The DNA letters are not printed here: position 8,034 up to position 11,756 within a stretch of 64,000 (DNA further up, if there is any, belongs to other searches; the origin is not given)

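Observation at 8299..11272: Novel repeated Cys motif C-x5-(G/S)-C-x-x-Y (at least 10 copies) in giant protein 1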

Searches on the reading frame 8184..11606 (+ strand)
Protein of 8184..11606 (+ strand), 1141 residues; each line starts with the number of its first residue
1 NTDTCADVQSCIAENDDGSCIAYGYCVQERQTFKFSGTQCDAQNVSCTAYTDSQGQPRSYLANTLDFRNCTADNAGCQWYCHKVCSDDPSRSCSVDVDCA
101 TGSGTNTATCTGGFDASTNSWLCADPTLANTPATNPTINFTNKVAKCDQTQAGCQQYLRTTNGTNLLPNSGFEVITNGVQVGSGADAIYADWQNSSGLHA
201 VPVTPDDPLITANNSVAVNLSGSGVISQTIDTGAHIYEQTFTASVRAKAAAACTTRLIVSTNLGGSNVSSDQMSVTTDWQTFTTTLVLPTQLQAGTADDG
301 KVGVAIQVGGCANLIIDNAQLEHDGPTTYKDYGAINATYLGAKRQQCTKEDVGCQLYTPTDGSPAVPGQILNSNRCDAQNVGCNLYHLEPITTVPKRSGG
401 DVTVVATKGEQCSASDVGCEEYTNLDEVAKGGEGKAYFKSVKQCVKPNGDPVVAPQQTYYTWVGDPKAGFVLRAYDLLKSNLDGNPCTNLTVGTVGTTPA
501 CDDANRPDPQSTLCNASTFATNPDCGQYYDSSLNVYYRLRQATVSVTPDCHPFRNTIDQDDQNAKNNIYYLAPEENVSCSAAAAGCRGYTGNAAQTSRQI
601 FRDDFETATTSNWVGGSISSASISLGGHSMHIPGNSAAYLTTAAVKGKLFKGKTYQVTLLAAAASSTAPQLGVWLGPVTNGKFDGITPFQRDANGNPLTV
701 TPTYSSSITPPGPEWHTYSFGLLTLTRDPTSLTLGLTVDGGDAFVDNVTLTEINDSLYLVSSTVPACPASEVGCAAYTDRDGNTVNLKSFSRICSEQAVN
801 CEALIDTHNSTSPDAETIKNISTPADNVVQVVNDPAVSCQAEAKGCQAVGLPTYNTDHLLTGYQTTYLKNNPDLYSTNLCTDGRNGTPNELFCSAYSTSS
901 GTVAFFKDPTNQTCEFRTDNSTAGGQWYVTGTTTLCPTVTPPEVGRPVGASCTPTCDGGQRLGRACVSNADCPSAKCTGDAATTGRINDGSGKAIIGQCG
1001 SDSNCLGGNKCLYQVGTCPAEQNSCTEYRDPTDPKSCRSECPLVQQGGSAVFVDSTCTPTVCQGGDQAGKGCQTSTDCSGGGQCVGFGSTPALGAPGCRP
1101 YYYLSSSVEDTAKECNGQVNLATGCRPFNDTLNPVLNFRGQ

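Call 35: predict_structure(alignment_id=A2)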
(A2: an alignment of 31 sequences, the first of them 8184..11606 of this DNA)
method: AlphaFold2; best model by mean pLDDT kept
length: 1141 residues; sequences in the alignment: 31
mean_pLDDT: 67.6   pTM: 0.51
mean pLDDT of the five models: 67.6, 65.4, 60.1, 56.5, 55.0
residues with pLDDT >= 90: 96; 70-90: 538; 50-70: 245; < 50: 262
segments of 3 or more residues with pLDDT < 50: 1-40, 42-45, 104-106, 124-133, 393-396, 408-442, 464-471, 494-496, 549-596, 755-761, 857-859, 909-916, 920-925, 927-946, 1014-1029, 1046-1048, 1101-1141
pLDDT, mean of each block of 10 residues (from residue 1): 26 38 33 32 54 64 59 72 70 68 56 56 47 61 85 84 84 85 86 82 67 73 83 86 91 92 80 90 90 75 89 88 82 79 72 85 79 84 65 55 55 27 29 26 55 68 46 70 76 55 65 67 73 76 64 36 32 29 31 48 85 90 77 94 83 82 90 90 87 79 81 82 76 90 91 57 64 82 87 79 84 78 77 70 86 58 79 85 64 73 64 44 45 35 46 77 69 77 73 69 80 51 42 60 58 80 84 84 83 76 35 33 35 34 28
secondary structure, 60 per line:
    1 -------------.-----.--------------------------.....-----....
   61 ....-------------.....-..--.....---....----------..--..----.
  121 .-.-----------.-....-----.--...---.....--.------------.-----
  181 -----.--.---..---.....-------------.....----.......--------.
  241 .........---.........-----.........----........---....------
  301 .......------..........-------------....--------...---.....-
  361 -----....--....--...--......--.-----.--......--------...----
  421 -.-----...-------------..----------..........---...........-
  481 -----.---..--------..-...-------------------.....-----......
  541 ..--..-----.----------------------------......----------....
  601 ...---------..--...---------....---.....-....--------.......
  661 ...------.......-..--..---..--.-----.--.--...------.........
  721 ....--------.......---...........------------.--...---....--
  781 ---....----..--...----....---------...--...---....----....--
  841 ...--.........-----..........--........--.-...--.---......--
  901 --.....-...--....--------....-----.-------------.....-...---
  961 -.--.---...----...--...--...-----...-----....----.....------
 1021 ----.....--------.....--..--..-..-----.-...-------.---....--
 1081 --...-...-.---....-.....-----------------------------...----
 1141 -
elements in order (helices of 4 or more, strands of 3 or more residues): E47-51 E57-61 E78-82 E88-92 H96-99 E137-140 E155-159 E198-202 E216-220 E225-231 E240-249 E253-261 E267-275 E280-287 H291-294 E301-307 E314-323 E337-340 E355-359 E366-369 E383-388 E400-405 E456-465 E469-479 E525-529 E535-539 H581-586 E597-603 E617-619 E629-632 E636-640 H642-645 E654-663 E670-676 E703-705 E712-724 E733-739 E743-753 E775-778 E784-787 E803-806 E816-818 E821-823 E827-830 E846-854 E860-869 H872-878 E893-898 E903-907 E914-917 E926-929 E949-953 E955-957 E976-978 E986-988 E994-996 E1010-1014 E1025-1029 E1038-1042 E1061-1063 H1075-1078 E1083-1085 E1095-1098 E1100-1104

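Call 41: fold_search(model_id=the predicted structure, library=pdb)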
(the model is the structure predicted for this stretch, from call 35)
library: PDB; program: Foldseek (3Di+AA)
matches with E <= 10: 1553; with E <= 0.001: 168
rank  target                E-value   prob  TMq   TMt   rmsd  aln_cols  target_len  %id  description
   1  9vqm_D                3.2e-08  1.00  0.10  0.13  38.7      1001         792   10  Cryo-EM structure of Elapor1WT in tetrameric form (released 2025-07-23)
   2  7mjr                  3.2e-08  0.99  0.11  0.13  40.0      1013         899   10  Vip4Da2 toxin structure (released 2021-05-05)
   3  9h9a                  3.7e-08  1.00  0.10  0.10  37.3       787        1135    9  native structure of the full-length pesticidal protein Cry8Ba2, from crystals formed in vivo (form 1) (released 2025-12-03)
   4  6sh9_B                3.9e-08  1.00  0.10  0.09  25.0       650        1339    8  EngBF DARPin Fusion 4b D12 (released 2019-11-06)
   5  6qev_B                3.9e-08  1.00  0.11  0.09  27.8       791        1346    8  EngBF DARPin Fusion 4b B6 (released 2019-11-06)
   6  4w8j                  8.0e-08  1.00  0.10  0.11  26.1       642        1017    9  Structure of the full-length insecticidal protein Cry1Ac reveals intriguing details of toxin packaging into in vivo form (released 2014-09-17)
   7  6qfo                  8.0e-08  1.00  0.10  0.09  27.9       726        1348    8  EngBF DARPin Fusion 9b 3G124 (released 2019-11-06)
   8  6uwi_E                8.4e-08  1.00  0.10  0.17  34.9       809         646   10  Crystal structure of the Clostridium difficile translocase CDTb (released 2020-01-22)
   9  6uwi_A                1.0e-07  1.00  0.10  0.17  34.9       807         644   10  Crystal structure of the Clostridium difficile translocase CDTb (released 2020-01-22)
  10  4xup_A                1.1e-07  1.00  0.11  0.33  18.0       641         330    9  Structure of the N-terminal CBM22-1-CBM22-2 tandem domain from Paenibacillus barcinonensis Xyn10C (released 2015-06-03)
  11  6uwr_A                1.3e-07  0.99  0.10  0.16  34.1       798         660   10  Clostridium difficile binary toxin translocase CDTb in asymmetric tetradecamer conformation (released 2020-01-22)
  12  8w7n                  1.4e-07  1.00  0.10  0.11  32.0       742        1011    9  Crystal structure of the in-cell Cry1Aa purified from Bacillus thuringiensis (released 2024-03-06)
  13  6uwi_D                1.5e-07  1.00  0.10  0.17  34.9       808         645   10  Crystal structure of the Clostridium difficile translocase CDTb (released 2020-01-22)
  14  5b4x_A                1.6e-07  0.99  0.10  0.15  40.1       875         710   10  Crystal structure of the ApoER2 ectodomain in complex with the Reelin R56 fragment (released 2017-04-26)
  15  9qxq                  2.0e-07  0.99  0.10  0.11  39.6       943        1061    9  native structure of full-length pesticidal protein Cry1Ca18 at pH9, from crystals formed in vivo (released 2026-02-11)
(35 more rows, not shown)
